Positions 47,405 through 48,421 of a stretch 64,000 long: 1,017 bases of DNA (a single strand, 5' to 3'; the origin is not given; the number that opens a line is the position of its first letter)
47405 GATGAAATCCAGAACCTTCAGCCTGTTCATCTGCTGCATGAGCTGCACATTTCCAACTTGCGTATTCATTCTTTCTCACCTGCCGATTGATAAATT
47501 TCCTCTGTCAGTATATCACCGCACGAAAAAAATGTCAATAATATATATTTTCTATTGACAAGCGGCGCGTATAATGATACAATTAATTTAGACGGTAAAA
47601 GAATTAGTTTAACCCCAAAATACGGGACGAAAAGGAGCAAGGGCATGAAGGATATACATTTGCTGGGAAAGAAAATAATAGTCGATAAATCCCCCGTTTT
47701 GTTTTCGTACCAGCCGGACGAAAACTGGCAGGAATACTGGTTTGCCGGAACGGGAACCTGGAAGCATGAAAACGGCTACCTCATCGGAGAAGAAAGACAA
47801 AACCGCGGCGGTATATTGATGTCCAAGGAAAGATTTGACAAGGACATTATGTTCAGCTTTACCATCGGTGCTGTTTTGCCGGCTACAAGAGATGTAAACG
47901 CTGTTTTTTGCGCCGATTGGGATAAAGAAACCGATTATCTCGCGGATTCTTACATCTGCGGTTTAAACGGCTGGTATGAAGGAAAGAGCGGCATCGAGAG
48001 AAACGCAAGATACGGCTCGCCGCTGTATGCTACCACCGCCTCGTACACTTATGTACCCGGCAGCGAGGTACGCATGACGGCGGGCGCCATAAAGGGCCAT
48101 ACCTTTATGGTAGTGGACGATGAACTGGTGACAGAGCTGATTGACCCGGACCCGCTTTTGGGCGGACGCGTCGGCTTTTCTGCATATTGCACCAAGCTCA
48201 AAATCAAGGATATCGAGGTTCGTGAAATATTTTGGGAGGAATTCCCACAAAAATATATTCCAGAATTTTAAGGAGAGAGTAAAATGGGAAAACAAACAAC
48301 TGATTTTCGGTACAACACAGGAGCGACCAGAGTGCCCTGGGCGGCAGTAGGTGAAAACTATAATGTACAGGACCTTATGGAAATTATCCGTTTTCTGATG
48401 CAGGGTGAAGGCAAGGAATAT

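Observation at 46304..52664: ROK-regulated amino-sugar locus combining NtdA-like aminotransferase, NtdC-like oxidoreductase, SGNH-like protein and NagA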

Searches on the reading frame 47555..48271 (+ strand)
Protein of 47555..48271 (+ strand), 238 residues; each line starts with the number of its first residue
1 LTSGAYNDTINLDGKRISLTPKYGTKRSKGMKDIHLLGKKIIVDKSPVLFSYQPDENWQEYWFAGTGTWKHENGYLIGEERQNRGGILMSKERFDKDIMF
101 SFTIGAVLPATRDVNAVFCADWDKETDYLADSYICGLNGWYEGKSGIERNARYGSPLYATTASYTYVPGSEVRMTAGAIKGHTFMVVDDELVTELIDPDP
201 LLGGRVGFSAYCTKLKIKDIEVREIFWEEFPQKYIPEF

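Call 3: search_protein_families(library=pfam, proteins=[window:47555-48271:+], max_evalue=0.01)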
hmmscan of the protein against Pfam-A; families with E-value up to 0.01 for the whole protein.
window:47555-48271:+ (238 aa): 0 families

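Call 4: search_protein_families(library=ncbifam, proteins=[window:47555-48271:+], max_evalue=0.01)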
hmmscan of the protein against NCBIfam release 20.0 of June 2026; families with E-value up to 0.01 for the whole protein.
window:47555-48271:+ (238 aa): 0 families

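Call 7: search_solved_structures(query=window:47555-48271:+, max_evalue=10)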
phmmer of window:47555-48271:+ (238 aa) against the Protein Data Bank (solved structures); distinct sequences matched with E-value up to 10: 1.
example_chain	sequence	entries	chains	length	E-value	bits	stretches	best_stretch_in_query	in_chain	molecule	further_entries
3lyg_A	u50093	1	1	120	0.18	14.5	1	38-70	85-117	NTF2-like protein of unknown function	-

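Call 20: find_homologous_proteins(query=window:47645-48271:+, max_evalue=0.00001)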
Query window:47645-48271:+ (208 aa): 700 proteins with E <= 0.00001 among 798 candidates; the best 120 are listed.
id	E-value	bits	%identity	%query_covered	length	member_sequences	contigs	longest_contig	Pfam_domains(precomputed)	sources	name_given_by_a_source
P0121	1.5e-141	488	100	100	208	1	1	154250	-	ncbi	-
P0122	9.8e-107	374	75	100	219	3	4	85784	-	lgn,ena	-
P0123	1.1e-106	374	75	100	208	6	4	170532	-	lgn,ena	-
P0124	3.4e-106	372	75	100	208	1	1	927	-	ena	-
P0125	5.8e-106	371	75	100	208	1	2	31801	-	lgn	-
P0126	1.0e-105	370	75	100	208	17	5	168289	-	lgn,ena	-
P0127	1.6e-105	370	75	100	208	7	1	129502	-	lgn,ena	-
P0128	2.6e-105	369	77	100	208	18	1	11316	-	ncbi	-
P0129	4.0e-105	368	76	100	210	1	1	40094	-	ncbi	-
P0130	7.5e-105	368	74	100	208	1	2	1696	-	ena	-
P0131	8.5e-105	367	75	100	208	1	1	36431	-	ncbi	-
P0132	1.7e-104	366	74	100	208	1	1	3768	-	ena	-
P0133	3.6e-104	365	75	100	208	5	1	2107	-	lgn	-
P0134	4.2e-104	365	75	100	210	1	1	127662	-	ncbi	-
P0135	6.8e-104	364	75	100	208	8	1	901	-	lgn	-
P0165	2.9e-99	349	70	100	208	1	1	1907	PF06439.19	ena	-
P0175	2.6e-97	343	70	100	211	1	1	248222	PF06439.19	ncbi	-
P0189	1.2e-95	338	68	100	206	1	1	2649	PF06439.19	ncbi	-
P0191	1.5e-95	337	69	100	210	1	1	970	PF06439.19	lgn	-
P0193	2.3e-95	337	68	99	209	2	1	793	PF06439.19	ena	-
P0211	4.3e-94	332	67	100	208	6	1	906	PF06439.19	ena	-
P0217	8.3e-94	331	66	100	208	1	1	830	PF06439.19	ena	-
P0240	5.8e-93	329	68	100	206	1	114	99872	-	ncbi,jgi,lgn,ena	-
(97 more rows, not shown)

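Call 23: search_solved_structures(query=A1, max_evalue=10)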
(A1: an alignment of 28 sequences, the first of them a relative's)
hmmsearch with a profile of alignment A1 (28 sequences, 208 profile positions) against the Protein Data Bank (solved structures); distinct sequences matched with E-value up to 10: 4.
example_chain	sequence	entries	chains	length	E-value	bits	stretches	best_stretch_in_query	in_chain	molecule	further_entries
11ci_A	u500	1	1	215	0.57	13.2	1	98-160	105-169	Probable cell wall hydrolase LytN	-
6wj0_L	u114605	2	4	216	0.97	12.4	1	60-121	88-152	Fab 54-4H03 light chain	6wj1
9rdr_A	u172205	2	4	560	1.2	12.1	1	88-113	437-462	Berberine bridge enzyme-like A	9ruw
3bgk_A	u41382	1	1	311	1.9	11.5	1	143-175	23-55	Putative uncharacterized protein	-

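Call 24: search_protein_families(library=pfam, alignment_id=A1, max_evalue=1)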
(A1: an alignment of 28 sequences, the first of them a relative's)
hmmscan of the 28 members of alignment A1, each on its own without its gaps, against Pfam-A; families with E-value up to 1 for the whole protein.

A. member 1, P0121 (208 aa): 2 families
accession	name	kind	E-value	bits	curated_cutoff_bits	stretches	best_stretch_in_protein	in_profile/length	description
PF06439.18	3keto-disac_hyd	-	0.023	15.2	26.8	1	26-193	12-187/187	3-keto-disaccharide hydrolase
PF19763.6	DUF6250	-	0.17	12.2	26.9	1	131-189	106-164/165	Domain of unknown function (DUF6250)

B. families by the number of members that match (of 28 scanned): 8 families
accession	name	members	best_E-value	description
PF06439.18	3keto-disac_hyd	25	6.9e-07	3-keto-disaccharide hydrolase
PF19763.6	DUF6250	22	0.00091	Domain of unknown function (DUF6250)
PF11263.13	Attachment_P66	5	0.028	Borrelia burgdorferi attachment protein P66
PF16179.11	RHD_dimer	2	0.14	Rel homology dimerisation domain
PF11412.14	DsbD_N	1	0.061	Thiol:disulfide interchange protein DsbD, N-terminal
PF14360.12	PAP2_C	1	0.11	PAP2 superfamily C-terminal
PF09167.16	DUF1942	1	0.15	Domain of unknown function (DUF1942)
PF23042.1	KOW1_SPT5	1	0.24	Transcription elongation factor SPT5, KOW1 domain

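Call 30: predict_structure(alignment_id=A1)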
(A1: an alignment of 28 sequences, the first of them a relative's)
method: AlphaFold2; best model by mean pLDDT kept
length: 208 residues; sequences in the alignment: 28
mean_pLDDT: 91.4   pTM: 0.88
mean pLDDT of the five models: 91.4, 91.1, 90.1, 89.9, 87.9
residues with pLDDT >= 90: 151; 70-90: 52; 50-70: 5; < 50: 0
segments of 3 or more residues with pLDDT < 50: none
pLDDT, mean of each block of 10 residues (from residue 1): 91 97 97 94 97 89 95 95 88 85 86 85 81 89 95 95 94 94 95 96 78
secondary structure, 60 per line:
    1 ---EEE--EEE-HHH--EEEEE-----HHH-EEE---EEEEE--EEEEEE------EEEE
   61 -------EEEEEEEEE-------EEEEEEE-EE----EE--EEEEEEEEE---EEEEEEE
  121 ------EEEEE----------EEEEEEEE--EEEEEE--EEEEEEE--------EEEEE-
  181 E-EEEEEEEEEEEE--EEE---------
elements in order: E4-6 E9-11 E18-22 E32-34 E38-42 E45-50 E57-60 E68-76 E84-90 E102-110 E114-120 E127-131 E142-149 E152-157 E160-166 E175-179 E183-194 E197-199

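Call 35: fold_search(model_id=the predicted structure, library=pdb)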
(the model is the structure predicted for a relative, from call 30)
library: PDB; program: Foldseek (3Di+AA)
matches with E <= 10: 1668; with E <= 0.001: 387
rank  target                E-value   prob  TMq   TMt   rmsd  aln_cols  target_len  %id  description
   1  4b1m_A                2.1e-08  1.00  0.60  0.74   4.2       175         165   14  CARBOHYDRATE BINDING MODULE CBM66 FROM BACILLUS SUBTILIS (released 2012-12-12)
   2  4b1m_C                5.1e-08  1.00  0.59  0.75   4.4       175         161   14  CARBOHYDRATE BINDING MODULE CBM66 FROM BACILLUS SUBTILIS (released 2012-12-12)
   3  1oq1_C                6.9e-08  1.00  0.71  0.67   3.3       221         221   14  Crystal Structure of Protein of Unknown Function with Galectin-like Fold from Bacillus subtilis (released 2003-09-23)
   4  4b1m_B                9.2e-08  1.00  0.59  0.74   4.4       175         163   14  CARBOHYDRATE BINDING MODULE CBM66 FROM BACILLUS SUBTILIS (released 2012-12-12)
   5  1oq1_A                1.5e-07  1.00  0.67  0.63   3.6       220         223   14  Crystal Structure of Protein of Unknown Function with Galectin-like Fold from Bacillus subtilis (released 2003-09-23)
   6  4azz_A                1.7e-07  1.00  0.59  0.74   4.9       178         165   13  Carbohydrate binding module CBM66 from Bacillus subtilis (released 2012-07-25)
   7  1oq1_B                4.7e-07  1.00  0.68  0.64   3.6       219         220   14  Crystal Structure of Protein of Unknown Function with Galectin-like Fold from Bacillus subtilis (released 2003-09-23)
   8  4b1l                  5.4e-07  1.00  0.60  0.75   4.5       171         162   14  CARBOHYDRATE BINDING MODULE CBM66 FROM BACILLUS SUBTILIS (released 2012-12-12)
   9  4jqt_A                8.0e-07  1.00  0.62  0.31   3.3       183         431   12  Crystal structure of a putative glycosyl hydrolase (BT3469) from Bacteroides thetaiotaomicron VPI-5482 at 2.49 A resol (released 2013-04-17)
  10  3u1x_A                2.1e-06  1.00  0.57  0.55   5.5       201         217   11  Crystal structure of a putative glycosyl hydrolase (BDI_1869) from Parabacteroides distasonis ATCC 8503 at 1.70 A reso (released 2011-10-26)
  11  8a9y_E                2.9e-06  1.00  0.56  0.26   4.7       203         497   13  Substrate-free levan utilisation machinery (utilisome) (released 2023-06-07)
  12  3imm_A                4.9e-06  1.00  0.53  0.56   6.3       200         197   16  Crystal structure of Putative glycosyl hydrolase (YP_001301887.1) from Parabacteroides distasonis ATCC 8503 at 2.00 A  (released 2009-08-18)
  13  8ep4_A                5.2e-06  1.00  0.56  0.46   6.6       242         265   12  Structure of Bacple_01703 (released 2022-11-09)
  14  2a6w_A                5.2e-06  1.00  0.53  0.51   5.2       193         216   12  Crystal structure of Emp46p carbohydrate recognition domain (CRD), metal-free form (released 2006-01-31)
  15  6hy3                  5.2e-06  1.00  0.55  0.44   6.6       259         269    8  Three-dimensional structure of AgaC from Zobellia galactanivorans (released 2019-03-13)
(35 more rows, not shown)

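Call 45: find_encoding_contigs(protein=P0240, flank=8000, max_places=8)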
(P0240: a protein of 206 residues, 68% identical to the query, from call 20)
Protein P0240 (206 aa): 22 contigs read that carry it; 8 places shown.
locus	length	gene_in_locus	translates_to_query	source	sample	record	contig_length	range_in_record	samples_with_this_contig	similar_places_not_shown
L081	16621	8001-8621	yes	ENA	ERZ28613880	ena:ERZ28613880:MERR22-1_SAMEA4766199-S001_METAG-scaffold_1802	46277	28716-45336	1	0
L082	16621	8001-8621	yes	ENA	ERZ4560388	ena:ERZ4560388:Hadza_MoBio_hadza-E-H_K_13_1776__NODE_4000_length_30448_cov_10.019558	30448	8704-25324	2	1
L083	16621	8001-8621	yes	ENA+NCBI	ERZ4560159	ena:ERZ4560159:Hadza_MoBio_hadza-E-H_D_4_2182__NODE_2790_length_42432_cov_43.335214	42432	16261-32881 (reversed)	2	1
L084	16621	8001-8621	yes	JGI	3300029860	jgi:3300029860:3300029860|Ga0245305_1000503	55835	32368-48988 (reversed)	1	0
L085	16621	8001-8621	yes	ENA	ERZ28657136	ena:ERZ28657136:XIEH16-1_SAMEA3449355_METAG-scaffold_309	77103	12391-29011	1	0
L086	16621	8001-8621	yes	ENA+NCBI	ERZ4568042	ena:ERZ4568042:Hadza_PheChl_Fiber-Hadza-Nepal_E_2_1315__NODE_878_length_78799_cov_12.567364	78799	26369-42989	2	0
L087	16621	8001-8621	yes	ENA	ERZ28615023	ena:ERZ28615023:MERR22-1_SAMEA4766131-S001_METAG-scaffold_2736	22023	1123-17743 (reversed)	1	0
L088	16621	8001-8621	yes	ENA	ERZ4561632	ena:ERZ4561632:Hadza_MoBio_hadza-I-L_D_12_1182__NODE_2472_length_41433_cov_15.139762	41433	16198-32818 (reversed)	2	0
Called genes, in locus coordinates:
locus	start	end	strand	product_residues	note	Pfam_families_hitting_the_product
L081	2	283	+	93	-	PF07873:YabP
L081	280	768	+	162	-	PF09578:Spore_YabQ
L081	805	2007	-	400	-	PF04107:GCS2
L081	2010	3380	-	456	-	PF28494:GlyRS_ins_1 (weak), PF00587:tRNA-synt_2b, PF03129:HGTP_anticodon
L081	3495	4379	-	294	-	-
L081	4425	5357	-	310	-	-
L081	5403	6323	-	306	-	-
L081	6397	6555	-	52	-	-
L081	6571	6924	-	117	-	-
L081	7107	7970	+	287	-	PF12833:HTH_18, PF00165:HTH_AraC (weak)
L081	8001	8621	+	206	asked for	-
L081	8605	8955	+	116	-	-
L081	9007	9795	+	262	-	PF02311:AraC_binding (weak), PF07883:Cupin_2 (weak), PF12833:HTH_18, PF00165:HTH_AraC (weak)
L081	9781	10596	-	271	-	PF02311:AraC_binding, PF07883:Cupin_2, PF00165:HTH_AraC, PF12833:HTH_18, PF00165:HTH_AraC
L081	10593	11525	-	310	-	PF00294:PfkB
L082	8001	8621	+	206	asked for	-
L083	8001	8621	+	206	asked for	-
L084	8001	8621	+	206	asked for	-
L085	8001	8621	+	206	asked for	-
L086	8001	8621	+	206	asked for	-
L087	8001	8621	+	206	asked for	-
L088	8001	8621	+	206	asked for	-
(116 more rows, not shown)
